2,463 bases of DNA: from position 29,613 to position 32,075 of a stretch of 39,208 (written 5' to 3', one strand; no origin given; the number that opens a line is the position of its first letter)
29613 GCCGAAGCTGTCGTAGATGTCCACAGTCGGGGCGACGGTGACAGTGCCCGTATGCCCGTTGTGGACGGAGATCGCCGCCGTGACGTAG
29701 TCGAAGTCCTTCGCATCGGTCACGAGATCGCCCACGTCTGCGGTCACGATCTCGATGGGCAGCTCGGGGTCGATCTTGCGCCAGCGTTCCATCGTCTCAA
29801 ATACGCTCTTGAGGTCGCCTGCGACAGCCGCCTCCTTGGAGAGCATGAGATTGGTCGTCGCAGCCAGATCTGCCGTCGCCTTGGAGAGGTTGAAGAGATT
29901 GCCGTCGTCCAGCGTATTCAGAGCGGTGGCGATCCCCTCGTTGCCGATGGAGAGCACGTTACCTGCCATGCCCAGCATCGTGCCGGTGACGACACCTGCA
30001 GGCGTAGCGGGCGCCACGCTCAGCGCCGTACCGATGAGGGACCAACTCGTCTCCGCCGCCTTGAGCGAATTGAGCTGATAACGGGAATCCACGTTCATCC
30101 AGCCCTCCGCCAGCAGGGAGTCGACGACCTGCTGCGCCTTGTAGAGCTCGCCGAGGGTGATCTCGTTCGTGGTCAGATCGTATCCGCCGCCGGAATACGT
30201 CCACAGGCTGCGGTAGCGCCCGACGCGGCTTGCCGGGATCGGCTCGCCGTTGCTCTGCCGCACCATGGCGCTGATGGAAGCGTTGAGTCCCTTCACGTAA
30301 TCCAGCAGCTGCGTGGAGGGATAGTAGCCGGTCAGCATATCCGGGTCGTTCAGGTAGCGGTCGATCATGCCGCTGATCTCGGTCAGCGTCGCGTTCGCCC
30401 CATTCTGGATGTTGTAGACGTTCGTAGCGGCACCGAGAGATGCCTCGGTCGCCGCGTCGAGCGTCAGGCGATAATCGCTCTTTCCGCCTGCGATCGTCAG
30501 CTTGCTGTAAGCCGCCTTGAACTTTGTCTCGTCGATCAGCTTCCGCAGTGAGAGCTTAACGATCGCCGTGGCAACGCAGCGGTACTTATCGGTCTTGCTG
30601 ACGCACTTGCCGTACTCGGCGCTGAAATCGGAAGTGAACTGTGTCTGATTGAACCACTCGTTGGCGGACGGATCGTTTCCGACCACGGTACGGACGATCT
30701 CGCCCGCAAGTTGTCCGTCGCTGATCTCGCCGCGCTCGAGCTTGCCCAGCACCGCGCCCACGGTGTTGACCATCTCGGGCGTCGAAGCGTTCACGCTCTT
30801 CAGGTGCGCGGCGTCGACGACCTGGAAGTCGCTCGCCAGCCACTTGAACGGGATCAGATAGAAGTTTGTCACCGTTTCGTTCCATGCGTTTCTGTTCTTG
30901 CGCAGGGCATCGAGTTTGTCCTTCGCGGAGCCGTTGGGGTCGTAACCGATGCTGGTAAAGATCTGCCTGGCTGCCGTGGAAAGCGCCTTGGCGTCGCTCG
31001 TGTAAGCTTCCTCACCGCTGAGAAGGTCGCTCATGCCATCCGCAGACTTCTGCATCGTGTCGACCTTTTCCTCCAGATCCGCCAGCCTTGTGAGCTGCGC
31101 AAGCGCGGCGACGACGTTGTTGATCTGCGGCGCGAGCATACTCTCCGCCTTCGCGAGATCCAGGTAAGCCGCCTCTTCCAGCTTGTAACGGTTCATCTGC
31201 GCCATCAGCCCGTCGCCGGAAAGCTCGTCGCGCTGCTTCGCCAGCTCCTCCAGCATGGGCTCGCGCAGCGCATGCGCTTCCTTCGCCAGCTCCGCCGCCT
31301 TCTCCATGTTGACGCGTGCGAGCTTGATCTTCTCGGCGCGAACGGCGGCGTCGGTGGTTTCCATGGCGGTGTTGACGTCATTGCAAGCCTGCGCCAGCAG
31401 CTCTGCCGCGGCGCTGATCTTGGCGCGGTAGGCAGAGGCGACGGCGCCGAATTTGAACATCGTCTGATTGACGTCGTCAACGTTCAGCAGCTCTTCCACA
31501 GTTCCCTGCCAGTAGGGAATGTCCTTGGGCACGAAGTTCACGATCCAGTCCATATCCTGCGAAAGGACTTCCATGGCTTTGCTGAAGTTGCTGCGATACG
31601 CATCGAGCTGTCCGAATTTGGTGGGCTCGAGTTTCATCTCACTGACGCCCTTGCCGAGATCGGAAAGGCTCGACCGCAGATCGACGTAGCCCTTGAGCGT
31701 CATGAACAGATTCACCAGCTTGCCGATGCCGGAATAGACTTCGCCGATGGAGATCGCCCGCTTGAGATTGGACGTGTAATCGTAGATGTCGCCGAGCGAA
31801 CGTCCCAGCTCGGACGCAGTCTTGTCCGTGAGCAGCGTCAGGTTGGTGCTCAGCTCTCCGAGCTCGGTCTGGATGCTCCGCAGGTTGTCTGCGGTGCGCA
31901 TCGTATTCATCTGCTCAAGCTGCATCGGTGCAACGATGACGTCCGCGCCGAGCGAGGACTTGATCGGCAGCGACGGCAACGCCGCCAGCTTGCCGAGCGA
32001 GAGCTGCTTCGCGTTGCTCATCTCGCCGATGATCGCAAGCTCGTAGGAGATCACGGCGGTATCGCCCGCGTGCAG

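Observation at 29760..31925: About 720-aa alpha-helical module with a glycine-zipper hydrophobic segment embedded in an otherwise all-beta surface protein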

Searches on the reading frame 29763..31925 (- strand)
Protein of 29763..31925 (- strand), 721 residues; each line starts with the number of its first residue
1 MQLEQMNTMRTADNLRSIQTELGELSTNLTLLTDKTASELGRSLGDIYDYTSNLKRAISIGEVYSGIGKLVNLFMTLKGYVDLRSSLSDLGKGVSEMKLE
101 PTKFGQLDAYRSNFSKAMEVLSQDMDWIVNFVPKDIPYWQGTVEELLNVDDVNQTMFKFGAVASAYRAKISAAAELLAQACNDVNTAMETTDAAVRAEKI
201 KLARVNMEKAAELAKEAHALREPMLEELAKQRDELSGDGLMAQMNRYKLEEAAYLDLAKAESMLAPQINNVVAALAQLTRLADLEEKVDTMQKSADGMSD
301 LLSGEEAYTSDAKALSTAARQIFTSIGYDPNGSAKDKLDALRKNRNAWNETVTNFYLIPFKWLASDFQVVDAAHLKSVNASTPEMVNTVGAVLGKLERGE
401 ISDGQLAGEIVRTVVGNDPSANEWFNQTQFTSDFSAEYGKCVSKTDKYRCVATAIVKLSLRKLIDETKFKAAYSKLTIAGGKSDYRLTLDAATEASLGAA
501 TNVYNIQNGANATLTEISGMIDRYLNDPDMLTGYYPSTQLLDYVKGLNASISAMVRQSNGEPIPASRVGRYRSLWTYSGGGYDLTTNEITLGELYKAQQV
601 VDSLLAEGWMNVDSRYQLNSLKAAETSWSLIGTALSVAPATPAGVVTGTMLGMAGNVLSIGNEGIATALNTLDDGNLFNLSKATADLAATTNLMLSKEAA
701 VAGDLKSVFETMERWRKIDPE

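Call 6: search_protein_families(library=pfam, proteins=[window:29763-31925:-], max_evalue=10)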
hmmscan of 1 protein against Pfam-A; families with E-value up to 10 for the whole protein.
window:29763-31925:- (721 aa): 2 families
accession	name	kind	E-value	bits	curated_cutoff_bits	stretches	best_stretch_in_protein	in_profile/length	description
PF05254.17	UPF0203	-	0.32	11.7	27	1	422-470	19-66/69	Uncharacterised protein family (UPF0203)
PF07889.17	DUF1664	-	0.55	10.7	34.6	1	177-235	39-96/124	Protein of unknown function (DUF1664)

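Call 7: search_solved_structures(query=window:29763-31925:-, max_evalue=10, show_alignments=2)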
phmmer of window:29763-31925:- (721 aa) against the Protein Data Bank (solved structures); distinct sequences matched with E-value up to 10: 12.
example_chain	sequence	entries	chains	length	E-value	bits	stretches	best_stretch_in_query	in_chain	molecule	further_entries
4y66_A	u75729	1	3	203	0.031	16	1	116-265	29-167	Mnd1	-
3lzw_A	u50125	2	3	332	0.44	12.2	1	256-313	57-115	Ferredoxin--NADP reductase 2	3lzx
9ka1_A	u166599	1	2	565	0.77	11.4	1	81-148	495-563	Bicyclogermacrene synthase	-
8c16_A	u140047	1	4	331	0.78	11.4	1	268-335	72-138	Ferredoxin--NADP reductase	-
6gas_A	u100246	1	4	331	0.78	11.4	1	268-335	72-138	Ferredoxin--NADP reductase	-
9k9x_B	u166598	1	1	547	0.88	11.2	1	81-141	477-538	Bicyclogermacrene synthase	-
9k9x_A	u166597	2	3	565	0.92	11.1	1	81-141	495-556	Bicyclogermacrene synthase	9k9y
4ytv_A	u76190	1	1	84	1.2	10.8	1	399-473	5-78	Mitochondrial distribution and morphology protein 35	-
4ytw_A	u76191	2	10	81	1.5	10.5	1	400-473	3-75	Mitochondrial distribution and morphology protein 35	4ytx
4xhr_N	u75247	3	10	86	1.6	10.3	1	400-474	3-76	Mitochondrial distribution and morphology protein 35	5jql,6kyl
2dyj_A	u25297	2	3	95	1.8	10.2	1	209-272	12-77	Ribosome-binding factor A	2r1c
3qdk_A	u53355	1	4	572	1.9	10.1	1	484-559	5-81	Ribulokinase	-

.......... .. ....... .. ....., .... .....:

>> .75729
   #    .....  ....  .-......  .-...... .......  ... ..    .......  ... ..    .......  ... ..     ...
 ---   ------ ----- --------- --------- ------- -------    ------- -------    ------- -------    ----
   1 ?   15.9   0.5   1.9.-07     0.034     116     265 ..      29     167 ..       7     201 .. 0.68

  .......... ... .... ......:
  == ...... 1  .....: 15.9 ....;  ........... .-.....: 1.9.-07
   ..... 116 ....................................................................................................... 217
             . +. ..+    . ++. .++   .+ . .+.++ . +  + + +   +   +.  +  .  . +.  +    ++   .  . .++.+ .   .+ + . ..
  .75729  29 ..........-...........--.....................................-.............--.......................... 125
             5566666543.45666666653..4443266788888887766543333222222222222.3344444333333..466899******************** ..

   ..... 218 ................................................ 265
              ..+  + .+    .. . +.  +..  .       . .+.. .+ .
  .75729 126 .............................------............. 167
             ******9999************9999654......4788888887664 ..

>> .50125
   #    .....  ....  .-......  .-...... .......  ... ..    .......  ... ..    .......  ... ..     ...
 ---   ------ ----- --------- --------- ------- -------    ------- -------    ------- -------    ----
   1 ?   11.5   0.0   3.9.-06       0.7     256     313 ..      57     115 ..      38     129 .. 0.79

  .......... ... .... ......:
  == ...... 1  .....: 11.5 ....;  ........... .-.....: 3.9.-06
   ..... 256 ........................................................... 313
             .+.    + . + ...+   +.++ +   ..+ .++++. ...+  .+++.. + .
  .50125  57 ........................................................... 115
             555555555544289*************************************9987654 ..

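Call 8: find_homologous_proteins(query=window:29763-31925:-, max_evalue=0.001)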
Query window:29763-31925:-: 8000 candidates shared short words with the query, none scored E <= 0.001.

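Call 22: predict_structure(protein=window:29763-31925:-)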
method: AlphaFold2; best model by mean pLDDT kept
length: 721 residues; sequences in the alignment: 1
mean_pLDDT: 41.9   pTM: 0.31
mean pLDDT of the five models: 41.9, 39.3, 35.8, 35.7, 35.7
residues with pLDDT >= 90: 0; 70-90: 25; 50-70: 102; < 50: 594
segments of 3 or more residues with pLDDT < 50: 1-160, 232-274, 294-319, 343-390, 414-435, 438-440, 442-721
pLDDT, mean of each block of 10 residues (from residue 1): 38 43 42 41 42 37 37 43 42 41 43 44 41 38 40 45 55 65 72 73 71 63 56 46 41 45 48 51 54 46 41 45 54 61 45 37 31 30 42 54 51 44 42 48 42 40 33 27 26 33 32 34 33 31 34 34 38 34 34 38 40 32 33 31 32 33 34 33 34 32 36 35 33
secondary structure, 60 per line:
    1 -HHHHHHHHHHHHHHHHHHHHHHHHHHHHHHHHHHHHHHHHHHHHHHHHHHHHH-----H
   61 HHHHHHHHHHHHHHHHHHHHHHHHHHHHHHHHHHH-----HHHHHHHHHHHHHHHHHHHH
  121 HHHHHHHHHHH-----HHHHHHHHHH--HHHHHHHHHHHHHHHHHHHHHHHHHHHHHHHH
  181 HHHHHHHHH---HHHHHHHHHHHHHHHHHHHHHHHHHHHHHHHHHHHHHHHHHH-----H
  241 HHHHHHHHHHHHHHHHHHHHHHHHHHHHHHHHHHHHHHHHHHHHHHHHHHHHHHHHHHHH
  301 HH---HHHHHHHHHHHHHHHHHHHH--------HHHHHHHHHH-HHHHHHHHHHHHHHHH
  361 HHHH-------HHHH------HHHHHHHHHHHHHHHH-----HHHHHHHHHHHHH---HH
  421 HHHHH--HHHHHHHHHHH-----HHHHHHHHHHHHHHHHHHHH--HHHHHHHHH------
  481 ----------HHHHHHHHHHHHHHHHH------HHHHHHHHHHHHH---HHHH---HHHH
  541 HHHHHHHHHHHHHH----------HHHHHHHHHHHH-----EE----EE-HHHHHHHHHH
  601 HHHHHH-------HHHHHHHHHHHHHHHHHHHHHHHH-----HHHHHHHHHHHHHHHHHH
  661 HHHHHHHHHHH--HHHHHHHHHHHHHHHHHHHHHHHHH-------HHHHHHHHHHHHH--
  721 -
elements in order (helices of 4 or more, strands of 3 or more residues): H2-54 H60-95 H101-131 H137-146 H149-189 H193-234 H240-302 H306-325 H334-343 H345-364 H372-375 H382-397 H403-415 H419-425 H428-438 H444-463 H466-474 H491-507 H514-526 H530-533 H537-554 H565-576 H591-606 H614-637 H643-671 H674-698 H706-718
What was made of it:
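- Tried and rejected: The single-sequence AF2 model was useless for 3D (pLDDT 41.9, call 22).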

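Call 23: search_protein_representatives(protein=window:29763-31925:-)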
Query: 721 residues. Proteins with E-value up to 0.001 (for the whole library): 16; up to 1e-10: 15; up to 1e-30: 8. The best 16 are listed.
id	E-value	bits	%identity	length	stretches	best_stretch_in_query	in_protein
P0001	1.1e-150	519.7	43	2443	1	1-721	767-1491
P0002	1.1e-148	513.1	43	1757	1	1-720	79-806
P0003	1.4e-147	509.5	42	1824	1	1-721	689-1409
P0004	9.5e-143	493.5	41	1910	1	1-721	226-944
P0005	1.5e-111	390.4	37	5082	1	1-721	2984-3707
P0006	4.8e-47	177.3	30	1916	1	1-645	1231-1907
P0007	1.2e-33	133.1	41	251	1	207-448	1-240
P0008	4.0e-33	131.3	39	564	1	1-212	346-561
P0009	2.2e-28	115.7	29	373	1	18-345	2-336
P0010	4.6e-22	94.8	33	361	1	507-720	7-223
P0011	9.7e-21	90.4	27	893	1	164-720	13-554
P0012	2.6e-15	72.4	36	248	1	1-130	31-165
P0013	7.0e-15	71.0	36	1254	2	632-721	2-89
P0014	2.2e-13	66.1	26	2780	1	503-720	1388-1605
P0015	2.2e-12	62.8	30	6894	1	508-720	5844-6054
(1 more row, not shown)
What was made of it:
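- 29763..31925 (-): 721-aa all-alpha, non-repetitive insertion module (aa 2416-3136), the subject of the finding. 16 relatives among 1.84e9 representatives (call 23).
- Tried and rejected: The word index evidently misses this family; the exhaustive HMMER search (call 23) was what found it.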

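Call 28: find_homologous_proteins(query=A1, max_evalue=0.001)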
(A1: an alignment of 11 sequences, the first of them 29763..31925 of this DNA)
Query A1 (11 sequences): 8000 candidates shared short words with the query, none scored E <= 0.001.
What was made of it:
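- Tried and rejected: find_homologous_proteins with the module and with the 11-sequence alignment returned nothing (calls 8, 28).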

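Call 34: search_solved_structures(query=A1, max_evalue=10, show_alignments=1)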
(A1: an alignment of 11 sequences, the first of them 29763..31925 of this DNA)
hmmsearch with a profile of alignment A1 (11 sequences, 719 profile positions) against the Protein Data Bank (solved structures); distinct sequences matched with E-value up to 10: 11.
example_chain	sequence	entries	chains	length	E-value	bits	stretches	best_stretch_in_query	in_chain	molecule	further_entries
13hr_I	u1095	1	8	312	0.065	15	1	175-248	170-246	Mce/MlaD domain-containing protein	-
8zbm_C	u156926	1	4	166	0.21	13.3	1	125-244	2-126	Tropomyosin beta chain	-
6kos_A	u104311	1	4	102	0.34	12.6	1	68-165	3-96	SUWA (Super WA20)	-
8w6e_A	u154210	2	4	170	0.64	11.7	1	71-127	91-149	HBC599 in complex with wFAP1.1 | wFAP1.1 structure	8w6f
2if4_A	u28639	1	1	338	0.85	11.3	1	122-252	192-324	ATFKBP42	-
3vjf_A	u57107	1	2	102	0.99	11.1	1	69-165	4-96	WA20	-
4tql_A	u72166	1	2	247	1.1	11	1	63-259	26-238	Three helix bundle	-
5c8j_I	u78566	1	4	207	1.3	10.7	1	68-130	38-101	Protein MJ0480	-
29hb_b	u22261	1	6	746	2.3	9.9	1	140-285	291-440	ATP-dependent Clp protease, ATP-binding subunit ClpE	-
2b9c_A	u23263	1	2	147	5.4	8.6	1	174-312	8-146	striated-muscle alpha tropomyosin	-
8f6q_A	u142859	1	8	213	9.7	7.8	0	183-306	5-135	C8-71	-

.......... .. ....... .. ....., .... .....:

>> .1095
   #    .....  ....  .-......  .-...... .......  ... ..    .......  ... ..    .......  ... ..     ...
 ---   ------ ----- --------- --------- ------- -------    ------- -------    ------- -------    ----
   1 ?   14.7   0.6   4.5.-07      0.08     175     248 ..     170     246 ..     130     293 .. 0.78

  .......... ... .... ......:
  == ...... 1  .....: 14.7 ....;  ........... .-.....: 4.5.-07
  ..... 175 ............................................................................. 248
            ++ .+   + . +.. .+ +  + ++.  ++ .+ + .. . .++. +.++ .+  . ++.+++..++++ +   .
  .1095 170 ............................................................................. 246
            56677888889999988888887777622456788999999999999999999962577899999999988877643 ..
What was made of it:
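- On ClyA/Hbl/Nhe/AhlB/YaxAB alpha-pore-forming toxins: PDB sequence and profile searches found no toxin (calls 7, 34).
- PDB sequence and profile searches were negative (calls 7, 34).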

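Call 35: search_protein_families(library=ncbifam, proteins=[window:29763-31925:-], max_evalue=0.01)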
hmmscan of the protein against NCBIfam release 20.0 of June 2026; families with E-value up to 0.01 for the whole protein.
window:29763-31925:- (721 aa): 1 family
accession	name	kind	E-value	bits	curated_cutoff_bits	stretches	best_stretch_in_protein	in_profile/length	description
NF052384.1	Lys_5_6_mutase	equivalog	0.0068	15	600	0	142-234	38-134/511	lysine 5,6-aminomutase subunit alpha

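Call 45: search_protein_families(library=phrogs, proteins=[window:29763-31925:-], max_evalue=1)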
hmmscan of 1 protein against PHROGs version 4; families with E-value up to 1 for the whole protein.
window:29763-31925:- (721 aa): 0 families
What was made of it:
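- On Phage tape-measure protein: No PHROGs family at E<=1 (call 45).
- Closest known: Phage tape-measure proteins. Different: There is no PHROGs match (call 45).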

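Call 46: predict_structure(alignment_id=A1)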
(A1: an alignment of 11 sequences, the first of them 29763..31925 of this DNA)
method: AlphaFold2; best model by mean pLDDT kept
length: 721 residues; sequences in the alignment: 11
mean_pLDDT: 62.7   pTM: 0.37
mean pLDDT of the five models: 62.7, 57.8, 55.1, 53.5, 51.0
residues with pLDDT >= 90: 4; 70-90: 239; 50-70: 314; < 50: 164
segments of 3 or more residues with pLDDT < 50: 63-106, 123-137, 362-379, 460-464, 482-486, 496-502, 566-595, 636-660
pLDDT, mean of each block of 10 residues (from residue 1): 68 84 80 63 58 54 46 41 41 45 48 51 45 47 58 64 81 88 89 85 88 85 73 58 62 71 76 79 77 66 59 69 75 84 73 62 42 44 59 81 81 67 60 76 74 63 53 66 49 49 60 78 75 69 74 68 51 33 33 51 63 65 59 48 40 42 57 57 55 58 67 60 46
secondary structure, 60 per line:
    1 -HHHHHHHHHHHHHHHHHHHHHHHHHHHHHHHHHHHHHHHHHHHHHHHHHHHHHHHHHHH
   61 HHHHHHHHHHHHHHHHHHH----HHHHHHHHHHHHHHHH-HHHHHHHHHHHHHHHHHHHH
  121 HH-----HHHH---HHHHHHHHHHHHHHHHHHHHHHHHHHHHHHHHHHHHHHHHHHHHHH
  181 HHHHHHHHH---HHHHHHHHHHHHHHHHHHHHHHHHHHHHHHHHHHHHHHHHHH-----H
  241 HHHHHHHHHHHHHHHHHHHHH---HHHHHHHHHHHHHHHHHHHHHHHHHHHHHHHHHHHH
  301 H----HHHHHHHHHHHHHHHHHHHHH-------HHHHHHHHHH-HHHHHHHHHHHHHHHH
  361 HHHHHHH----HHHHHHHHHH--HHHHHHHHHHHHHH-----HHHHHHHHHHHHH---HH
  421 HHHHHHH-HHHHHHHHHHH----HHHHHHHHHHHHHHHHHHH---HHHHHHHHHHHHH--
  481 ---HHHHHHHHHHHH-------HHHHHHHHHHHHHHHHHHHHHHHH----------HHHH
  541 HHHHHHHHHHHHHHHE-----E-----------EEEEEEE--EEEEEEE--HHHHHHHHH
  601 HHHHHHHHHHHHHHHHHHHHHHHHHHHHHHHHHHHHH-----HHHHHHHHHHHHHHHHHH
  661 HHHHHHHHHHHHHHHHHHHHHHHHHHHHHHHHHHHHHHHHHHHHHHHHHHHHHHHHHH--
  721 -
elements in order (helices of 4 or more, strands of 3 or more residues): H2-79 H84-99 H101-122 H128-131 H135-189 H193-234 H240-261 H265-301 H306-326 H334-343 H345-367 H372-381 H384-397 H403-415 H419-427 H429-439 H444-462 H466-478 H484-495 H503-526 H537-555 E574-580 E583-589 H592-637 H643-718
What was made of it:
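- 31656..31925 (-): Conserved N-terminal long helix of the module (module residues 1-90; motif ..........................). It directly follows the beta strand ...VIVAP. AF2 helix 2-79, pLDDT up to 84 (call 46).
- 30426..31655 (-): Fast-evolving, length-variable helical middle region ('head'; module residues 91-500): long helical hairpins at 135-301, then about a dozen short helices. Secondary structure from call 46.
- On ClyA/Hbl/Nhe/AhlB/YaxAB alpha-pore-forming toxins: Predicted helices of 42-78 residues, with the uncharged hairpin at the turn of H592-637 / H643-718 (call 46).
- On Colicin-type pore domain: The flanking helices are far longer (call 46).
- Closest known: Colicin-type pore domains. 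Different: Here the flanking helices are predicted to be 46 and 76 residues long (call 46).
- Checked: Both AlphaFold runs predict only helices plus one short beta-hairpin (calls 22, 46).
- The 3D arrangement is inferred from a low-confidence model (pLDDT 62.7, pTM 0.37; the hairpin tip is below 50) built from 11 sequences (call 46). Long predicted helices with the uncharged hairpin at a helical-hairpin tip (call 46). Elongated helices in the model (call 46).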
